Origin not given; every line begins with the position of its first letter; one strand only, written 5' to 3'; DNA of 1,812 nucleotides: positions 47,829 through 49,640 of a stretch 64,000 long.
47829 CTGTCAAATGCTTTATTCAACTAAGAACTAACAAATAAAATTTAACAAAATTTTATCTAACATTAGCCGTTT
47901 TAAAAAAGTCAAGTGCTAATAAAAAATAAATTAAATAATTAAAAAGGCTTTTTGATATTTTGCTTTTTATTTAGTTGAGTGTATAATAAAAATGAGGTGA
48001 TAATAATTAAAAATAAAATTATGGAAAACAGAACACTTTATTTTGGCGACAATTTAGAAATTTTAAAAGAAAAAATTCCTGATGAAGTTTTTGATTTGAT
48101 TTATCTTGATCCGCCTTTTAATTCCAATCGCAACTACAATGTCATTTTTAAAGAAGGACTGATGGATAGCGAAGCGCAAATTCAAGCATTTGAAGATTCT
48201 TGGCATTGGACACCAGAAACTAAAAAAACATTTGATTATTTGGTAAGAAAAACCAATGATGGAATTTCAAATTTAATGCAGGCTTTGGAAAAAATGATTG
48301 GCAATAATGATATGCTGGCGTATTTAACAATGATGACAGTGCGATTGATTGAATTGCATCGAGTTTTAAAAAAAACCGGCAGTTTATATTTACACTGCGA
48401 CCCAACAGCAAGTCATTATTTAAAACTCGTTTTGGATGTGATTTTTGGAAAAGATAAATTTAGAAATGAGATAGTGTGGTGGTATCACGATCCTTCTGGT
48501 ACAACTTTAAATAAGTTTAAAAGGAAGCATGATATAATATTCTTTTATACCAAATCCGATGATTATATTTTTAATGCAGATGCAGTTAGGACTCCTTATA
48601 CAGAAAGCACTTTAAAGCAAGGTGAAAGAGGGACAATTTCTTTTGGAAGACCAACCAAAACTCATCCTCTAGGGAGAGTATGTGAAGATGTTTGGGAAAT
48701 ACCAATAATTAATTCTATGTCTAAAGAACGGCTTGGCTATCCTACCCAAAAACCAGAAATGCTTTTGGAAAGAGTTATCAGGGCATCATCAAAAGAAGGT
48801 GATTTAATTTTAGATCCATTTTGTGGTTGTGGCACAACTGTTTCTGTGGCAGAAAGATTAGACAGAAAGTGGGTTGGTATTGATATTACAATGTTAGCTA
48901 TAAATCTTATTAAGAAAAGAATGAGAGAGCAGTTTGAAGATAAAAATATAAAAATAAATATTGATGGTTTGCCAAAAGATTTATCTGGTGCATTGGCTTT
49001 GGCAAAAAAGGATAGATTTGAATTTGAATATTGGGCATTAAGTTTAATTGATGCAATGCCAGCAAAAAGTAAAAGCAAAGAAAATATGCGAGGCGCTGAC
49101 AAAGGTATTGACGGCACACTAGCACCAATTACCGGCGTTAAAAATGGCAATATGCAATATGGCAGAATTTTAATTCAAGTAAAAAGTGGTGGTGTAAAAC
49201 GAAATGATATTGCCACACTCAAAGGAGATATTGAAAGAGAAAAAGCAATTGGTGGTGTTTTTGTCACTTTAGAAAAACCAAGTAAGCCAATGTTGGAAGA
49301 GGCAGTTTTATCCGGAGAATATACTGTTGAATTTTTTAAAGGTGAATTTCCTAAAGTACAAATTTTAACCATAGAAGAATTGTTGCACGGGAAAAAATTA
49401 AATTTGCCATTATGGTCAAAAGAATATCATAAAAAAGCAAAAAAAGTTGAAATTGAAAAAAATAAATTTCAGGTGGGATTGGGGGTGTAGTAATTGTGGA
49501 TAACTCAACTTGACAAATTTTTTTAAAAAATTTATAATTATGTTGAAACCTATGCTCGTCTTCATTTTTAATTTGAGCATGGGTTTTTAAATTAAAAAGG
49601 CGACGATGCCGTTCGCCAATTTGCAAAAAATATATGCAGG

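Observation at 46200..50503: About 4.3 kb accessory insertion splitting the conserved fusA-tuf linkage, carrying a defence-like gene set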

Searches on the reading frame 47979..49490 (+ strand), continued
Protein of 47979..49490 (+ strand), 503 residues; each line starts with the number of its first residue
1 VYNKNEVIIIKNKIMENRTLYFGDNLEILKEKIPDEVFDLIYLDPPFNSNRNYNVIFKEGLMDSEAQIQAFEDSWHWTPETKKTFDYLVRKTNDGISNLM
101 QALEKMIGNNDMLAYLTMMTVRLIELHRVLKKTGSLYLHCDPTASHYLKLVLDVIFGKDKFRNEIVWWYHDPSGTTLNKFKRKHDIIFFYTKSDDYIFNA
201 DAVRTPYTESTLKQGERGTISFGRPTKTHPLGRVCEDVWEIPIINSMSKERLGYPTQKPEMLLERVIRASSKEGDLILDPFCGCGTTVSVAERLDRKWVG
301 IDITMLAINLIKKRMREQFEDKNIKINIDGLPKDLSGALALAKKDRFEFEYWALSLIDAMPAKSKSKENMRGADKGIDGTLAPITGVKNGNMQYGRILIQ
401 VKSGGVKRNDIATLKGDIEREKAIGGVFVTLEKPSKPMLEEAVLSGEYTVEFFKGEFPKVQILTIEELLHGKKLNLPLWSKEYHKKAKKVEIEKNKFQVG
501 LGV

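Call 77: predict_structure(alignment_id=A4)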
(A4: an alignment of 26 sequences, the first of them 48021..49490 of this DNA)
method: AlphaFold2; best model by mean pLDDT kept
length: 489 residues; sequences in the alignment: 26
mean_pLDDT: 55.8   pTM: 0.38
mean pLDDT of the five models: 55.8, 54.5, 53.0, 50.5, 48.8
residues with pLDDT >= 90: 11; 70-90: 121; 50-70: 126; < 50: 231
segments of 3 or more residues with pLDDT < 50: 1-62, 115-132, 146-157, 160-166, 169-178, 182-184, 203-211, 222-246, 260-271, 283-316, 349-361, 465-489
pLDDT, mean of each block of 10 residues (from residue 1): 29 36 31 29 30 37 65 76 76 64 61 47 42 58 51 45 48 46 53 65 46 61 43 39 46 54 44 55 45 39 42 51 79 72 61 38 67 68 81 84 81 90 88 81 89 84 53 29 32
secondary structure, 60 per line:
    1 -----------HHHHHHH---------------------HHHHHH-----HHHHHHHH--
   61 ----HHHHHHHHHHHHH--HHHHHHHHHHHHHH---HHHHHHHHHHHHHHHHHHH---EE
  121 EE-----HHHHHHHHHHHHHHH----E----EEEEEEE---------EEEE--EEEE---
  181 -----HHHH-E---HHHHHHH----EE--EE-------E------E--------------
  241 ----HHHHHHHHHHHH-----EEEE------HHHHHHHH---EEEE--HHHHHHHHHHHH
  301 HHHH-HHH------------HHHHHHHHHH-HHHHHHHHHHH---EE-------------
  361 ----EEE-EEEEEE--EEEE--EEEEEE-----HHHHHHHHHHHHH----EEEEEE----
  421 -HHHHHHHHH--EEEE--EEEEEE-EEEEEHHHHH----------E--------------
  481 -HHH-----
elements in order: H12-18 H40-45 H51-58 H65-77 H80-93 H97-115 E119-122 H128-142 E152-158 E168-171 E174-177 H186-189 H195-201 H245-256 E262-265 H272-279 E283-286 H289-304 H321-330 H332-342 E365-367 E369-374 E377-380 E383-388 H394-406 E411-416 H422-430 E433-436 E439-444 E446-450 H451-455
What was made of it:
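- Tried and rejected: The AlphaFold model of the whole fusion was poor (mean pLDDT 56, call 77), because the alignment was shallow.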

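Call 79: fold_search(model_id=the predicted structure, library=pdb)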
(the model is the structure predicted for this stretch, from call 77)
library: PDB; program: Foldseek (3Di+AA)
matches with E <= 10: 863; with E <= 0.001: 13
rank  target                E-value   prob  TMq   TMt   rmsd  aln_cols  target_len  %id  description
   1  1g60_A                1.0e-07  1.00  0.24  0.44  10.6       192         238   32  Crystal Structure of Methyltransferase MboIIa (Moraxella bovis) (released 2002-05-01)
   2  8urk_D                3.0e-06  1.00  0.23  0.40  11.4       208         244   31  Crystal structure of DNA N6-Adenine Methyltransferase M.BceJIV from Burkholderia cenocepacia in complex with duplex DN (released 2024-09-11)
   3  9c3s_C                5.4e-06  1.00  0.21  0.38  11.6       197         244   29  Crystal structure of DNA N6-Adenine Methyltransferase M.BceJIV from Burkholderia cenocepacia in complex with duplex DN (released 2024-09-11)
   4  9c3u_D                1.3e-05  1.00  0.23  0.42  11.1       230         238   27  Crystal structure of DNA N6-Adenine Methyltransferase M.BceJIV from Burkholderia cenocepacia in complex with duplex DN (released 2024-09-11)
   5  8urk_A                1.4e-05  1.00  0.24  0.43  10.8       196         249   33  Crystal structure of DNA N6-Adenine Methyltransferase M.BceJIV from Burkholderia cenocepacia in complex with duplex DN (released 2024-09-11)
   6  9c3s_A                1.5e-05  1.00  0.24  0.42  10.8       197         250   34  Crystal structure of DNA N6-Adenine Methyltransferase M.BceJIV from Burkholderia cenocepacia in complex with duplex DN (released 2024-09-11)
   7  1eg2                  1.7e-05  1.00  0.20  0.34  12.2       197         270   30  CRYSTAL STRUCTURE OF RHODOBACTER SPHEROIDES (N6 ADENOSINE) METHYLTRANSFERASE (M.RSRI) (released 2000-10-18)
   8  1nw8                  1.8e-05  1.00  0.22  0.36  12.7       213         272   29  Structure of L72P mutant beta class N6-adenine DNA methyltransferase RsrI (released 2003-07-29)
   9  9c3s_D                2.7e-05  1.00  0.24  0.43  11.0       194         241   34  Crystal structure of DNA N6-Adenine Methyltransferase M.BceJIV from Burkholderia cenocepacia in complex with duplex DN (released 2024-09-11)
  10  9c3u_A                8.0e-05  1.00  0.25  0.44  10.9       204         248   33  Crystal structure of DNA N6-Adenine Methyltransferase M.BceJIV from Burkholderia cenocepacia in complex with duplex DN (released 2024-09-11)
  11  9c3u_C                1.1e-04  1.00  0.24  0.43  11.3       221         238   30  Crystal structure of DNA N6-Adenine Methyltransferase M.BceJIV from Burkholderia cenocepacia in complex with duplex DN (released 2024-09-11)
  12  4f0p_A                6.9e-04  1.00  0.17  0.19  10.9       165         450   14  MspJI Restriction Endonuclease - P31 Form (released 2012-08-08)
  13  4f0p_B                8.7e-04  1.00  0.17  0.18  11.8       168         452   16  MspJI Restriction Endonuclease - P31 Form (released 2012-08-08)
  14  4zcf_B                1.2e-03  0.87  0.22  0.18  18.1       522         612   13  Structural basis of asymmetric DNA methylation and ATP-triggered long-range diffusion by EcoP15I (released 2015-07-29)
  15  2zif_B                1.3e-03  0.98  0.19  0.34  14.0       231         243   21  Crystal Structure of TTHA0409, Putative DNA Modification Methylase from Thermus thermophilus HB8- Complexed with S-Ade (released 2008-07-29)
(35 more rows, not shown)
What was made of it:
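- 48021..49490 (+): Beta-class N6-adenine-type DNA methyltransferase (residues 1 to about 320; motif IV DPPF, motif I FCGCGTT) fused to a C-terminal Mrr/MspJI-like PD-(D/E)xK domain (about 320-460; D360, D364, Q386-x-K388). The C-terminal domain model (pLDDT 67-90) matches MspJI and AspBHI nuclease domains (calls 77, 79).
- On Mrr-type (Type IV) endonuclease: Foldseek matches to MspJI and AspBHI (call 79).
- The fold matches active modification-dependent nucleases MspJI and AspBHI (call 79).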

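Call 86: search_dna_similar(query=window:48021-49490:+, collection=phages, mode=protein, max_evalue=1e-10, max_rows=15)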
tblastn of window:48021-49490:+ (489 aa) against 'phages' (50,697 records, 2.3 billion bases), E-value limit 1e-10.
Records with a match: 129; places in all: 130; records where one place covers at least 80% of the query: 28.
Best place of each record, by identity: <60% 129.
By first word of the organism name: Mycobacterium 40; Streptomyces 22; Flavobacterium 16; Gordonia 12; Polaribacter 4; Burkholderia 4; Tenacibaculum 3; Geobacillus 3; Bacteriophage 3; Cellulophaga 3; and 14 more.
By host as written in the record: Mycobacterium smegmatis mc2 155 25; - 18; Streptomyces lividans JI 1326 15; Gordonia terrae 3612 11; Flavobacterium sp. LMO6 9; Flavobacterium sp. LMO9 7; Mycobacterium smegmatis mc#155 6; Streptomyces griseus ATCC 10137 5; and 22 more.
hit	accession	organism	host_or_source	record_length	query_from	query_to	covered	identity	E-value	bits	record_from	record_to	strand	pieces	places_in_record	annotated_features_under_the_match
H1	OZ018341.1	Marinitoga phage MPV1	-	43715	6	467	94%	44.9%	6e-128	416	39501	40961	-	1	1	DNA methyltransferase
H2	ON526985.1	Streptomyces phage Ejemplo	Streptomyces griseus ATCC 10137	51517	6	463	92%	45.1%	7e-57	409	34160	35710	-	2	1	47: DNA methyltransferase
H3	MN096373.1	Streptomyces phage TuanPN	Streptomyces griseus ATCC 10137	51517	6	463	92%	45.1%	7e-57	409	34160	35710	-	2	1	47: DNA methylase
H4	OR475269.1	Streptomyces phage BarryBee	Streptomyces lividans JI 1326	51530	6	463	92%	45.1%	8e-57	408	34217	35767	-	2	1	51: DNA methyltransferase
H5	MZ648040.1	Streptomyces phage Triste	Streptomyces lividans JI 1326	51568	6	463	92%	45.1%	8e-57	408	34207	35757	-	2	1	49: DNA methylase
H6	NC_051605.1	Mycobacterium phage Amgine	Mycobacterium smegmatis mc2 155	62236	1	462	88%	47.3%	2e-56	396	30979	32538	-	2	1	37: methyltransferase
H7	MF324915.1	Mycobacterium phage Amgine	Mycobacterium smegmatis mc2 155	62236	1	462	88%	47.3%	2e-56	396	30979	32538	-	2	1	37: DNA methylase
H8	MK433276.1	Streptomyces phage Asten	Streptomyces griseus ATCC 10137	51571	6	463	91%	44.6%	1e-57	412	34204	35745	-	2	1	48: DNA methylase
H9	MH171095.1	Streptomyces phage Maneekul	Streptomyces xanthochromogenes NRRL ...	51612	6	463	91%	44.3%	2e-57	411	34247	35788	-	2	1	48: DNA methylase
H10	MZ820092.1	Streptomyces phage SarahRose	Streptomyces lividans JI 1326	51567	6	463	90%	44.6%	3e-57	409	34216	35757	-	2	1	48: DNA methylase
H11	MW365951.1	Streptomyces phage Hippo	Streptomyces lividans JI 1326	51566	6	463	94%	42.1%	4e-124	404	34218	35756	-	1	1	48: methyltransferase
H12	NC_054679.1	Streptomyces phage Werner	Streptomyces lividans JI 1326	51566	6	463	94%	42.1%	4e-124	404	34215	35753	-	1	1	48: DNA methyltransferase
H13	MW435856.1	Streptomyces phage Werner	Streptomyces lividans JI 1326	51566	6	463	94%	42.1%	4e-124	404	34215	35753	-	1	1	48: methyltransferase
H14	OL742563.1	Streptomyces phage Snorlax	Streptomyces lividans JI 1326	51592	6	463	84%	45.8%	5e-53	392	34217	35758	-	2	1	48: DNA methylase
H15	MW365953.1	Streptomyces phage Dwayne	Streptomyces lividans JI 1326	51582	6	463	84%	45.8%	6e-53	391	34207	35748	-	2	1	48: DNA methylase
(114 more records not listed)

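Call 87: search_dna_similar(query=window:48021-49490:+, collection=plasmids, mode=protein, max_evalue=1e-10, max_rows=15)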
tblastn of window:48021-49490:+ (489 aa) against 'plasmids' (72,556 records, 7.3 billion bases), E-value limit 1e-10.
Records with a match: 154; places in all: 160; records where one place covers at least 80% of the query: 7.
Best place of each record, by identity: <60% 154.
By first word of the organism name: Escherichia 11; Azospirillum 11; Lactiplantibacillus 8; Sinorhizobium 6; Acinetobacter 6; Enterococcus 4; Arthrobacter 4; Shinella 4; Lacticaseibacillus 4; Burkholderia 4; and 61 more.
By predicted mobility (MOB-suite, as given by PLSDB): non-mobilizable 90; conjugative 33; mobilizable 31.
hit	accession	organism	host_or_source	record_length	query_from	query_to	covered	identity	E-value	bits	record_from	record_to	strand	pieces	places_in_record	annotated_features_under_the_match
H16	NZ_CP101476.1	Cellulosimicrobium cellulans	water,poultry farm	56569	6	463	88%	45.4%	8e-52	390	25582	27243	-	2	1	DNA methyltransferase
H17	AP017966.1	Candidatus Megaera polyxenophila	-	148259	6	463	94%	39.3%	2e-87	300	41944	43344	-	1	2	adenine specific DNA methylase Mod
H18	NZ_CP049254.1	Microbacterium amylolyticum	cell culture,soil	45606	1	463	95%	38.6%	2e-96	326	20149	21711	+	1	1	DNA methyltransferase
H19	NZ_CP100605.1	Bradyrhizobium sp. Ash2021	-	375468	6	457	92%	39.2%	7e-105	350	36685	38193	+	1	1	DNA methyltransferase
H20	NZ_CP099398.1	Rhizobium sp. Pop5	Phaseolus vulgaris,Cell culture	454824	6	462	93%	38.6%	4e-95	322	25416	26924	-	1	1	DNA methyltransferase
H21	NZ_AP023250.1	Mesorhizobium sp. 131-2-5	Lotus japonicus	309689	1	463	95%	37.1%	2e-103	346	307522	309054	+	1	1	site-specific DNA-methyltransferase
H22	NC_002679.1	Mesorhizobium japonicum MAFF 303099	-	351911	1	463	95%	37.1%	2e-103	346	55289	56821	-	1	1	site-specific DNA-methyltransferase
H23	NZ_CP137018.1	Sinorhizobium fredii GR64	Phaseolus vulgaris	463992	16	463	76%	44.5%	2e-41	322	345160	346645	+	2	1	site-specific DNA-methyltransferase | DNA methyltransferase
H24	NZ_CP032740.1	Enterococcus casseliflavus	Homo sapiens,bile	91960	6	301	61%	38.5%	2e-49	189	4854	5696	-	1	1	site-specific DNA-methyltransferase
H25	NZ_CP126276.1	Curtobacterium sp. MCBD17_003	-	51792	6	345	70%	32.4%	2e-40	162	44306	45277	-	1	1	site-specific DNA-methyltransferase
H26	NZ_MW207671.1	Enterococcus faecium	-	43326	6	308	62%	34.5%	5e-44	173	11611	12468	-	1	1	site-specific DNA-methyltransferase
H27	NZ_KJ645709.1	Enterococcus faecium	Sus scrofa,feces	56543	6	308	62%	34.5%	5e-44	173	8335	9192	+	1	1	site-specific DNA-methyltransferase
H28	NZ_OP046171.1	Enterococcus hirae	-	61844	6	308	62%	34.5%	5e-44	173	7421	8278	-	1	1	site-specific DNA-methyltransferase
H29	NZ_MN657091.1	Psychrobacter sp.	-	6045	1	301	62%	34.2%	8e-44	172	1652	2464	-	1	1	DNA methyltransferase | ApaLI family restriction endonuclease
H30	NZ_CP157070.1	Nitrosomonas europaea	cell culture,river sludge effuent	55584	6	301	61%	34.6%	6e-40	161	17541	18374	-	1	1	site-specific DNA-methyltransferase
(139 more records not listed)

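Call 88: get_annotated_region(hit=H1, flank=4000)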
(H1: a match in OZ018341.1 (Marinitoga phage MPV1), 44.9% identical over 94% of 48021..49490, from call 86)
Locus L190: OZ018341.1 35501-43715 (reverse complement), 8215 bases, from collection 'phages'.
description: Marinitoga phage MPV1 genome assembly, complete genome: monopartite.
organism: Marinitoga phage MPV1 (NCBI taxid 3108924)
taxonomy: Viruses; Duplodnaviria; Heunggongvirae; Uroviricota; Caudoviricetes
host: -; source: -; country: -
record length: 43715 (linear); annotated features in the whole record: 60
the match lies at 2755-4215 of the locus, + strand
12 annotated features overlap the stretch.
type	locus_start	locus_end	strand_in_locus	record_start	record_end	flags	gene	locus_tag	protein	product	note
CDS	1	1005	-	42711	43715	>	-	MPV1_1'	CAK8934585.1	Structural maintenance of chromosome-like protein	Disrupted in encapisidated version of MPV1 genome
CDS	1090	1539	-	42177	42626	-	-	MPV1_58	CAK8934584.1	hypothetical protein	-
CDS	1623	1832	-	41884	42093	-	-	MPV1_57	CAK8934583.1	Transcriptional regulator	-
CDS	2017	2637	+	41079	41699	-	-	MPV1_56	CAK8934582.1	CI-like repressor protein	-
CDS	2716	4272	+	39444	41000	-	-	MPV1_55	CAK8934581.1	DNA methyltransferase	-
CDS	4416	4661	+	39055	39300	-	-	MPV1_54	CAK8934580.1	Hypothetical protein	-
CDS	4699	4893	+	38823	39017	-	-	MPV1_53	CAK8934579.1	Hypothetical protein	-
CDS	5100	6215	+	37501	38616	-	-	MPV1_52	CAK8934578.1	Chromosome segregation ATPase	-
CDS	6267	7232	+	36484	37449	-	-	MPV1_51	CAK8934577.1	Histidine kinase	-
CDS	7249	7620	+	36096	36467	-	-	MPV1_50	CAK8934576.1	Putative anti-sigma factor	-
CDS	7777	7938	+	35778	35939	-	-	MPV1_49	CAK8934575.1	Hypothetical protein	-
CDS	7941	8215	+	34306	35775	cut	-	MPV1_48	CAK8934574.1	Integrase, site-specific serine recombinase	-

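Call 89: get_annotated_region(hit=H11, flank=3000)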
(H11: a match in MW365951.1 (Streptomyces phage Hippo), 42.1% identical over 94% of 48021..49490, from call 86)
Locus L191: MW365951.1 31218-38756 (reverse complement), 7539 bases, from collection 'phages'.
description: Streptomyces phage Hippo, complete genome.
organism: Streptomyces phage Hippo (NCBI taxid 2801889)
taxonomy: Viruses; Duplodnaviria; Heunggongvirae; Uroviricota; Caudoviricetes; Arquatrovirinae; Likavirus
host: Streptomyces lividans JI 1326; source: soil; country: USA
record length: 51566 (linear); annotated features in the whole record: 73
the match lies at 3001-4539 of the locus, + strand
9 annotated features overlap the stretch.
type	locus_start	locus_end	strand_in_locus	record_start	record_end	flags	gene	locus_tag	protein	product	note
CDS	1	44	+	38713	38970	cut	53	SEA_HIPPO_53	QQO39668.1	hypothetical protein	-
CDS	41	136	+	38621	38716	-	52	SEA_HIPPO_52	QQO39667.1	membrane protein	-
CDS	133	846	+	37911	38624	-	51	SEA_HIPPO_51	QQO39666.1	ThyX-like thymidylate synthase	-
CDS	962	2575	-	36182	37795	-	50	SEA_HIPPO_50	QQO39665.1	serine integrase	-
CDS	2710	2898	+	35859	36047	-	49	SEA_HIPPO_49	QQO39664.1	hypothetical protein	-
CDS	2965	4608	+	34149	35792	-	48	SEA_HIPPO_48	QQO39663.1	methyltransferase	-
CDS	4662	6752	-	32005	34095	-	47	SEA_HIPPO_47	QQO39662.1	ribonucleotide reductase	-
CDS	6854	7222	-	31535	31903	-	46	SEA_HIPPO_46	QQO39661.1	hypothetical protein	-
CDS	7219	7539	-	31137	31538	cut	45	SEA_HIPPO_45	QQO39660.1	DNA binding protein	helix-turn-helix DNA binding domain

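Call 90: get_annotated_region(hit=H19, flank=4000)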
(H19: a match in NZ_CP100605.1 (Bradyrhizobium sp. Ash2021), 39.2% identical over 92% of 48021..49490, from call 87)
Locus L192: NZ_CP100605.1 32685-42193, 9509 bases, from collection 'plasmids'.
description: Bradyrhizobium sp. Ash2021 plasmid p_unamed, complete sequence
organism: Bradyrhizobium sp. Ash2021 (NCBI taxid 2954771)
taxonomy: Bacteria; Pseudomonadota; Alphaproteobacteria; Hyphomicrobiales; Nitrobacteraceae; Bradyrhizobium; Bradyrhizobium sp. Ash2021
host: -; source: -; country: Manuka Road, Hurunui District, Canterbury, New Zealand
typing (MOB-suite, as given by PLSDB): conjugative; relaxase MOBP; mating-pair formation MPF_T
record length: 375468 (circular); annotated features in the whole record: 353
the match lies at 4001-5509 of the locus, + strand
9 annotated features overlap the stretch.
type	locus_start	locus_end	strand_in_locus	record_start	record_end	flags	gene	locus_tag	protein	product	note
CDS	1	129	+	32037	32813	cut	-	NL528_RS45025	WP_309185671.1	ParA family protein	-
CDS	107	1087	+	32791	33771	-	-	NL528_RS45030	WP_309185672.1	ParB/RepB/Spo0J family partition protein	GO:0007059 - chromosome segregation [Evidence IEA]; GO:0000910 - cytokinesis [Evidence IEA]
CDS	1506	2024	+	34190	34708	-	-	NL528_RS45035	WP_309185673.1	MobC family plasmid mobilization relaxosome protein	-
CDS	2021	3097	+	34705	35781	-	-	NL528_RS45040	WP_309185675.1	relaxase/mobilization nuclease domain-containing protein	-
CDS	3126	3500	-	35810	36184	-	-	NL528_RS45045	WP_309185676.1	hypothetical protein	-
CDS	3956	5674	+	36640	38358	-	-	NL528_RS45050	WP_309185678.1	DNA methyltransferase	GO:0006306 - DNA methylation [Evidence IEA]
CDS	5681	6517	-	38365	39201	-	-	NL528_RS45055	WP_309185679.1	S1/P1 nuclease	-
CDS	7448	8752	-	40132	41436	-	-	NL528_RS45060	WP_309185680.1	DUF2130 domain-containing protein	-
CDS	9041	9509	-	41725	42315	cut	-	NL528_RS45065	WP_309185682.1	hypothetical protein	-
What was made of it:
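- Full-length homologues are single genes in temperate phages next to the integrase or repressor, and on plasmids, annotated only as methyltransferases (calls 86-90).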

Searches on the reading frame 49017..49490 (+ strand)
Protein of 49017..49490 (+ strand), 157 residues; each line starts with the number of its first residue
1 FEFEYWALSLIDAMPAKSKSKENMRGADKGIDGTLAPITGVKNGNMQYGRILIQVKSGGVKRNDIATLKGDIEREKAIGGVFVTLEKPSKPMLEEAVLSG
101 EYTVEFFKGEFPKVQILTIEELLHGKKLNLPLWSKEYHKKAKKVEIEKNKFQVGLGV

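Call 59: search_solved_structures(query=window:49017-49490:+, max_evalue=10, show_alignments=3)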
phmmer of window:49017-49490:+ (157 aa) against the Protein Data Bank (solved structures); distinct sequences matched with E-value up to 10: 10.
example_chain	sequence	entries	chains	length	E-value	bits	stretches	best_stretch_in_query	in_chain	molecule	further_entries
3ve5_D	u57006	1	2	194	0.77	12.9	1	18-77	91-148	Recombination protein recR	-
4o6o_A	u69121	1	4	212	0.86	12.7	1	18-77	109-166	Recombination protein RecR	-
4o6p_B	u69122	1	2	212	0.9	12.7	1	18-77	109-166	Recombination protein RecR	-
3vdu_A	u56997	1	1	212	0.92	12.6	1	18-77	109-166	Recombination protein recR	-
3vdp_A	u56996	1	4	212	0.92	12.6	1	18-77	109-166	Recombination protein recR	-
6m1w_A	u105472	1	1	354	1.3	12.2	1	103-134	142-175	Amidohydrolase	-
6m2i_A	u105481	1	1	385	1.5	12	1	103-134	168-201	Amidohydrolase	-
8ful_A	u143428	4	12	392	1.5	11.9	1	103-134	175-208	Amidohydrolase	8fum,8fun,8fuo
1eys_H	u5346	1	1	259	1.5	11.9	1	110-148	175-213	PHOTOSYNTHETIC REACTION CENTER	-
3wmm_H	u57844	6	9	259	1.5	11.9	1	110-148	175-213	Photosynthetic reaction center H subunit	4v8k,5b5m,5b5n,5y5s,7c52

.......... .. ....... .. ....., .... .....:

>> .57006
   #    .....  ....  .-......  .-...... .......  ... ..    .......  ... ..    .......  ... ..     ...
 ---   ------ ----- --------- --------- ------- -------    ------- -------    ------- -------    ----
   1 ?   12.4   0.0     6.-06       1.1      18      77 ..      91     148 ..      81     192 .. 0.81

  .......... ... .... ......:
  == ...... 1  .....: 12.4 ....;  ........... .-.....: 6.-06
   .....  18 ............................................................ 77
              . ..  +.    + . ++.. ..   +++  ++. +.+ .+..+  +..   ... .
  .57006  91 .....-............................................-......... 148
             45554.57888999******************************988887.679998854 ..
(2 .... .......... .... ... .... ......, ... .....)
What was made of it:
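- Tried and rejected: A sequence search of the C-terminal domain against PDB gave nothing significant (call 59).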
